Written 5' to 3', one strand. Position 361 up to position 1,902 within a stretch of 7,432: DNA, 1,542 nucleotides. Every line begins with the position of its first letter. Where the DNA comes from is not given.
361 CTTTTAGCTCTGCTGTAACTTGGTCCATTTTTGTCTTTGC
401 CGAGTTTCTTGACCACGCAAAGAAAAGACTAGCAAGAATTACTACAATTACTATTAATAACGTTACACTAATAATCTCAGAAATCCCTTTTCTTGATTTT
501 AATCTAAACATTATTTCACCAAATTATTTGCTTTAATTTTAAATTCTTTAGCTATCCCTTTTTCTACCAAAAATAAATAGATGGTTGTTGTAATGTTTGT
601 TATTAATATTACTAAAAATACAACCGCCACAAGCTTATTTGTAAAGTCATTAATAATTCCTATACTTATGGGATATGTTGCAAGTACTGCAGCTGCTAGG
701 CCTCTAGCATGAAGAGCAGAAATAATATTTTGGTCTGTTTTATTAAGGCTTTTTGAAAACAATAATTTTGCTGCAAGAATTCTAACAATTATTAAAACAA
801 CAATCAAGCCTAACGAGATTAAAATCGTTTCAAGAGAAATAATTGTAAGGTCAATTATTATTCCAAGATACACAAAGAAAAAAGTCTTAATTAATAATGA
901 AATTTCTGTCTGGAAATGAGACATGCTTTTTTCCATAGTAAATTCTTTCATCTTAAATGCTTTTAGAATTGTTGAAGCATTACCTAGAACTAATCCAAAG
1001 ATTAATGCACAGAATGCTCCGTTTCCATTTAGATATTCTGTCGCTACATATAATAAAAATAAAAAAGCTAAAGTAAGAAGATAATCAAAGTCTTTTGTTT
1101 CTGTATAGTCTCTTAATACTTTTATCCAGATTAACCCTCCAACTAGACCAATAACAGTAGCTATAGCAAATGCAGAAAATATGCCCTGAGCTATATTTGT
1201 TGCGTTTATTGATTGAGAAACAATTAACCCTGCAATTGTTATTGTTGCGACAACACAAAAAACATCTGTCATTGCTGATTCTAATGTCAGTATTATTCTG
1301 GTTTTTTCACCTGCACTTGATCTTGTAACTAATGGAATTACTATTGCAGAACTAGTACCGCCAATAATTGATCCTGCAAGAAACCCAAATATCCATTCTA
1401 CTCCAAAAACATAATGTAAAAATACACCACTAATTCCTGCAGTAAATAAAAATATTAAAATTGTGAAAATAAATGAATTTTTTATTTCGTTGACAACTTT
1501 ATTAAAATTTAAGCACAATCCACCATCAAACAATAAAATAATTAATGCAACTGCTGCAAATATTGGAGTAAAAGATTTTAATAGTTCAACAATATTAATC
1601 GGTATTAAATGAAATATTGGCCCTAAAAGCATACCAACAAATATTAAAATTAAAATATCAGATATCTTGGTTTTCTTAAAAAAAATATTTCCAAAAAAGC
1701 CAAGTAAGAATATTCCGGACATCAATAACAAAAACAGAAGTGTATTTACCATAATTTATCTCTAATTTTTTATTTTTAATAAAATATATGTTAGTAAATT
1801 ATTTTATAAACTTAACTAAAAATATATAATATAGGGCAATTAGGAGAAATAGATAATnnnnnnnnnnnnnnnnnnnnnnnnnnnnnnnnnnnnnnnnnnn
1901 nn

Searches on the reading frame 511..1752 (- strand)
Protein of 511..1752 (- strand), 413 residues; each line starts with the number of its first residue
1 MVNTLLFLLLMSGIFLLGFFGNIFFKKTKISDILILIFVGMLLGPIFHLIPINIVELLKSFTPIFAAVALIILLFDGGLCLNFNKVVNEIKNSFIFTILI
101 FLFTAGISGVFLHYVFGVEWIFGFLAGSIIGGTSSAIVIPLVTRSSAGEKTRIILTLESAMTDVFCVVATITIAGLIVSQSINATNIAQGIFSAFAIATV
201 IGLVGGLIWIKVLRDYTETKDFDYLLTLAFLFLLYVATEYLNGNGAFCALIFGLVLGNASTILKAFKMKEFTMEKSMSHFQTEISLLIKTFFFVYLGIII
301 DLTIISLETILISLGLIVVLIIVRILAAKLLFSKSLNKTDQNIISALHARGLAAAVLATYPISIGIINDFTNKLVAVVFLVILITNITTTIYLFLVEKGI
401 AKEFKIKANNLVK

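Call 3: search_protein_families(library=pfam, proteins=[window:511-1752:-], max_evalue=1)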
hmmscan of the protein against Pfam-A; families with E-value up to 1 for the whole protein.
window:511-1752:- (413 aa): 1 family
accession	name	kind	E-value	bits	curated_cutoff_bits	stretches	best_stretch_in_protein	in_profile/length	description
PF00999.27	Na_H_Exchanger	-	4e-41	141.6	26.2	1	19-393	5-373/375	Sodium/hydrogen exchanger, transmembrane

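Call 4: search_protein_families(library=ncbifam, proteins=[window:511-1752:-], max_evalue=1)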
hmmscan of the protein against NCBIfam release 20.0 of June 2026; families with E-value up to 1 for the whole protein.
window:511-1752:- (413 aa): 6 families
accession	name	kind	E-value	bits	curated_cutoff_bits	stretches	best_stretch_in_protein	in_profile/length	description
NF003716.0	PRK05326.1-3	equivalog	8e-35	120.2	355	1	4-392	4-381/499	potassium/proton antiporter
NF003715.0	PRK05326.1-2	equivalog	4.8e-24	84.6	309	1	6-387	6-376/595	potassium/proton antiporter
NF003714.0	PRK05326.1-1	equivalog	1.9e-21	76.1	471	1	28-388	30-378/577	potassium/proton antiporter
TIGR00932.1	2a37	subfamily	8.5e-08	32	238.3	1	22-262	8-247/275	monovalent cation:proton antiporter-2 (CPA2) family protein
TIGR00831.1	a_cpa1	equivalog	1.4e-06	27.1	279.6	1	26-330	18-316/525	Na+/H+ antiporter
NF053524.1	thylo_ssl2009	equivalog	0.34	11.6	58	0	122-149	9-36/90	ssl2009 family thylakoid membrane protein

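Call 49: search_protein_families(library=padloc, proteins=[window:511-1752:-], max_evalue=0.1)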
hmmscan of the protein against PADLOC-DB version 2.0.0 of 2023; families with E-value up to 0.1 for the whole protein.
window:511-1752:- (413 aa): 0 families
